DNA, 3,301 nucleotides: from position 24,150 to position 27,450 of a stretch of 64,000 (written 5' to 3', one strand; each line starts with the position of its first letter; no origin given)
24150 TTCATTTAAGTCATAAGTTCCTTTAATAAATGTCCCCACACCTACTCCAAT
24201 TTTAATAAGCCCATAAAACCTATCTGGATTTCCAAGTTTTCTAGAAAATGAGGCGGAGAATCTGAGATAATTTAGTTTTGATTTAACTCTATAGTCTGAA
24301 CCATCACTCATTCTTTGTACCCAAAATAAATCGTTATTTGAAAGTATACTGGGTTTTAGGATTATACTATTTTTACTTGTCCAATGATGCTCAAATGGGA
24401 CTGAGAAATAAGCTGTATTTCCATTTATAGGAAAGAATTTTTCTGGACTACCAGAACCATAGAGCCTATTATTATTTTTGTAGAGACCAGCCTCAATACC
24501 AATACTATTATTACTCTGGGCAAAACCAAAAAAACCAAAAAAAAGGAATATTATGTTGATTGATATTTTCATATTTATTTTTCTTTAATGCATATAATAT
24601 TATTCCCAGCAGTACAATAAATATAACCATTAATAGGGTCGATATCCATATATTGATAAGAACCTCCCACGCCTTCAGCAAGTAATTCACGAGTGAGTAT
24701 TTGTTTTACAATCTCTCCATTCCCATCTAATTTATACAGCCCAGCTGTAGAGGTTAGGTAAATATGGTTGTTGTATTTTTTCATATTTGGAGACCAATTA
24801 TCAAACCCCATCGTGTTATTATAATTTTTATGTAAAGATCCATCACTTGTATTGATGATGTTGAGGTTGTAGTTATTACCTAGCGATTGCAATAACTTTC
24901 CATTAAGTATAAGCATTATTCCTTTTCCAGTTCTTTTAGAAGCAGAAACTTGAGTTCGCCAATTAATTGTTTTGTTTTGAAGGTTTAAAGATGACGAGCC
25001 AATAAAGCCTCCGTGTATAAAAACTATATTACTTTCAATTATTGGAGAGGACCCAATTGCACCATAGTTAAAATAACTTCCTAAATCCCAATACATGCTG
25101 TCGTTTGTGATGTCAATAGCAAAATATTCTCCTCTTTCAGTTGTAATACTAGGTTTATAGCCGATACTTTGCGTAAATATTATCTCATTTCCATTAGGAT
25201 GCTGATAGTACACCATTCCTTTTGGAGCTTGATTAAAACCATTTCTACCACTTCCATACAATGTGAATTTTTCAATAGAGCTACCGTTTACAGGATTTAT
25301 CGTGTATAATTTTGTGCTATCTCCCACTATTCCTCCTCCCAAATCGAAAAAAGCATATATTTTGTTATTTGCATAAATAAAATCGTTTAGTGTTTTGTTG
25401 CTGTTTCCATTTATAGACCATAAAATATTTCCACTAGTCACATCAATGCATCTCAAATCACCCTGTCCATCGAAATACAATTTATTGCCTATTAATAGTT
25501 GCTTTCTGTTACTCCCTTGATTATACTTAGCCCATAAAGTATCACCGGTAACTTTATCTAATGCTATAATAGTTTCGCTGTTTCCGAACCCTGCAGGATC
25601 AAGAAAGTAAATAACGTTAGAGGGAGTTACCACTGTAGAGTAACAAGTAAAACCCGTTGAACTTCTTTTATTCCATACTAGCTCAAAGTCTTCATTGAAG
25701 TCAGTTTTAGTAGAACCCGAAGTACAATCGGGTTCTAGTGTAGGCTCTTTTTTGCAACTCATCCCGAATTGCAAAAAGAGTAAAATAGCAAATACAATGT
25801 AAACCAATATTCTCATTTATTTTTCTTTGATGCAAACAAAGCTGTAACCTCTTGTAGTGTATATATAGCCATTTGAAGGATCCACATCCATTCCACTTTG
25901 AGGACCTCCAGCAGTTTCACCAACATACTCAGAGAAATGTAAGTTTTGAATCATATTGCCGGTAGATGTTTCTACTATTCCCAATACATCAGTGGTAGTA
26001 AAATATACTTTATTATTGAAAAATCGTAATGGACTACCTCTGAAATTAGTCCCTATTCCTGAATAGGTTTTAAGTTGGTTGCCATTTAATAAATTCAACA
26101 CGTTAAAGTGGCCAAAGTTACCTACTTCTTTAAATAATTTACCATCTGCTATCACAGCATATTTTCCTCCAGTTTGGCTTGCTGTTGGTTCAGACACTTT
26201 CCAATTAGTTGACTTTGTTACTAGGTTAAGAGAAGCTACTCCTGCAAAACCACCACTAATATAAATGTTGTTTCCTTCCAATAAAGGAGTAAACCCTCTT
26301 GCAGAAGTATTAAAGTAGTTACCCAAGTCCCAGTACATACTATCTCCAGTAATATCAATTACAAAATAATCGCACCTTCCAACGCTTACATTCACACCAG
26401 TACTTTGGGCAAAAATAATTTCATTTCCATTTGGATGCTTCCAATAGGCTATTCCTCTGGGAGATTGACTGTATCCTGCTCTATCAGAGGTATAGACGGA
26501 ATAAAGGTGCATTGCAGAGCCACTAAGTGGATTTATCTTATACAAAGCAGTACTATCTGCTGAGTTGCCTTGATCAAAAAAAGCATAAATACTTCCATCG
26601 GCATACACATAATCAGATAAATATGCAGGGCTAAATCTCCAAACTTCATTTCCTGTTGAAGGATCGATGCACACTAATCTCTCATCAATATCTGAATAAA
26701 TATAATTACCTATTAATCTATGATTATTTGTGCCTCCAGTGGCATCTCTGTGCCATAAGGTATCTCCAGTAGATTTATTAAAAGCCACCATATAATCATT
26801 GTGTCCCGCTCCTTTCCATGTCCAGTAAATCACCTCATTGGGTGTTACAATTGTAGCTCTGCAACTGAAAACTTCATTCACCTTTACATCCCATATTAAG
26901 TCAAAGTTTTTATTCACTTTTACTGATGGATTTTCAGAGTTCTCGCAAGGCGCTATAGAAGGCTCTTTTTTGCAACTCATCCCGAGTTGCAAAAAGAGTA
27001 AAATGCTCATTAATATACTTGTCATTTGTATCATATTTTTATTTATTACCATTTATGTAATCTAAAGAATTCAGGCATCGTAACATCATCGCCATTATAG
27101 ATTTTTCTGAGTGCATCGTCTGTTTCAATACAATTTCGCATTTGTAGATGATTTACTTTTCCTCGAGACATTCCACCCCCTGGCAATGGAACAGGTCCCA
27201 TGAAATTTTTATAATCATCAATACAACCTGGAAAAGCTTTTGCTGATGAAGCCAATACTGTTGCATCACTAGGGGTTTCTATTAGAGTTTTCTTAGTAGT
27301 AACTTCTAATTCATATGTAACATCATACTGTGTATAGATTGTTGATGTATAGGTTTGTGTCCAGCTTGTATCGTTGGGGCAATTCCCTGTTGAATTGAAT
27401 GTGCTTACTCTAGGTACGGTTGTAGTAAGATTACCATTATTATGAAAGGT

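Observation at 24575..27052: Tandem diverged beta-propeller lipoprotein paralogues share a 45-nt near-identical hairpin-forming segment over the lipobox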

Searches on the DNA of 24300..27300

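Call 55: search_rna_families(source=window, start=24300, end=27300, threshold=evalue, max_evalue=1)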
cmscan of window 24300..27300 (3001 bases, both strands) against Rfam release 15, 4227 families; matches with E-value up to 1: 0.
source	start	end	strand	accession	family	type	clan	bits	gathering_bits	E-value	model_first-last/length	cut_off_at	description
